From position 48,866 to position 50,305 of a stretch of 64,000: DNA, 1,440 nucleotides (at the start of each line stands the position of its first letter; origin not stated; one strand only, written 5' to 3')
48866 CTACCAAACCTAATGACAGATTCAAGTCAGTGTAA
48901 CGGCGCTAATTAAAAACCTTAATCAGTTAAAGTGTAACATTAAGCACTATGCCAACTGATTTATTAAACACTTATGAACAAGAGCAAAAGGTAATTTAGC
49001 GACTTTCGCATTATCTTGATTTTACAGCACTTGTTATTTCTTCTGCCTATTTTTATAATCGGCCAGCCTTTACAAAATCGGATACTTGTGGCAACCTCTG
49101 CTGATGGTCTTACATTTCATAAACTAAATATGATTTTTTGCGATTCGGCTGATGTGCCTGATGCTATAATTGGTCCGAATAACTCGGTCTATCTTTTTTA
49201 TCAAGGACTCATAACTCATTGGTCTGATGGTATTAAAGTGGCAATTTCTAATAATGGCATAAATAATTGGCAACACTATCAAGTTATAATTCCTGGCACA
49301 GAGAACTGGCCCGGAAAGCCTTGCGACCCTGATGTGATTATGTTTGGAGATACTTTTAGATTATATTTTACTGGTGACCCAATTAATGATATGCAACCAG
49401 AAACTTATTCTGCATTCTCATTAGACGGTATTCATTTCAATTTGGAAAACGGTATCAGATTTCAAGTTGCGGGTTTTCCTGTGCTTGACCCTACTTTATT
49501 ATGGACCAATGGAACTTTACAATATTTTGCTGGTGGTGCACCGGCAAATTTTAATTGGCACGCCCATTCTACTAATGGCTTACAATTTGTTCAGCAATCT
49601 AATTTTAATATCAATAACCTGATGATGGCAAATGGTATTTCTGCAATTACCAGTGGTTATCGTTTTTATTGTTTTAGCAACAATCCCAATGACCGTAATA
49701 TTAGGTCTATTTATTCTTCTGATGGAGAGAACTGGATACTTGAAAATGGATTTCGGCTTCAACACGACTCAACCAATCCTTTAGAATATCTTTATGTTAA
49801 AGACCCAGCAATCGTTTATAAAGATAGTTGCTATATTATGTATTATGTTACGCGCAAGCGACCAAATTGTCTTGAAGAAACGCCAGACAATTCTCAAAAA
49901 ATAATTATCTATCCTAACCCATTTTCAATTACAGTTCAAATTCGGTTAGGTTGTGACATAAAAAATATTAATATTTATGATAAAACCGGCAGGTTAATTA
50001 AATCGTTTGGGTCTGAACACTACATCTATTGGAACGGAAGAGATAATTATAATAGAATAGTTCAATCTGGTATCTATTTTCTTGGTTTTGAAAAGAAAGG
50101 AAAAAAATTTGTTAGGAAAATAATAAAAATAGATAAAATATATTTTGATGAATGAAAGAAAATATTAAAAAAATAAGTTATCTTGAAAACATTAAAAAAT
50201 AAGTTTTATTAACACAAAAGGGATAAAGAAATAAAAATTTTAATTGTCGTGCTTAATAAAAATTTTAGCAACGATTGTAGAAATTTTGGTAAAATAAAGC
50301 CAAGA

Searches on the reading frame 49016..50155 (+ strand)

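Call 10: search_protein_families(library=ncbifam, proteins=[window:49016-50155:+], max_evalue=0.001)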
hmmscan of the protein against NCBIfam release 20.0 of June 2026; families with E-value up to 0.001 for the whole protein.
window:49016-50155:+ (379 aa): 3 families
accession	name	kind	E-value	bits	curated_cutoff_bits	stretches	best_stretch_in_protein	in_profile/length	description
TIGR04183.1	Por_Secre_tail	domain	5.3e-07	29.5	23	1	298-371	1-71/72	T9SS type A sorting domain-containing protein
NF052228.1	T9SS_PorZ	equivalog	5.7e-06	25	260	1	288-358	665-740/757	type IX secretion system anionic LPS delivery protein PorZ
NF038113.1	T9SSA_dep_M36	equivalog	1.4e-05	23.4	885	1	282-370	777-867/869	T9SS-dependent M36 family metallopeptidase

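Call 52: search_protein_families(library=pfam, proteins=[window:49016-50155:+], max_evalue=0.01)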
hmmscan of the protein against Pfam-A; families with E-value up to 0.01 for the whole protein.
window:49016-50155:+ (379 aa): 2 families
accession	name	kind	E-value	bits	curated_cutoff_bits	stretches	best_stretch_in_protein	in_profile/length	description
PF18962.6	Por_Secre_tail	-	4e-07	30.7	27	1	298-370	1-74/75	Secretion system C-terminal sorting domain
PF04041.19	Glyco_hydro_130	-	0.0016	17.9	26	0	68-128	64-125/320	beta-1,4-mannooligosaccharide phosphorylase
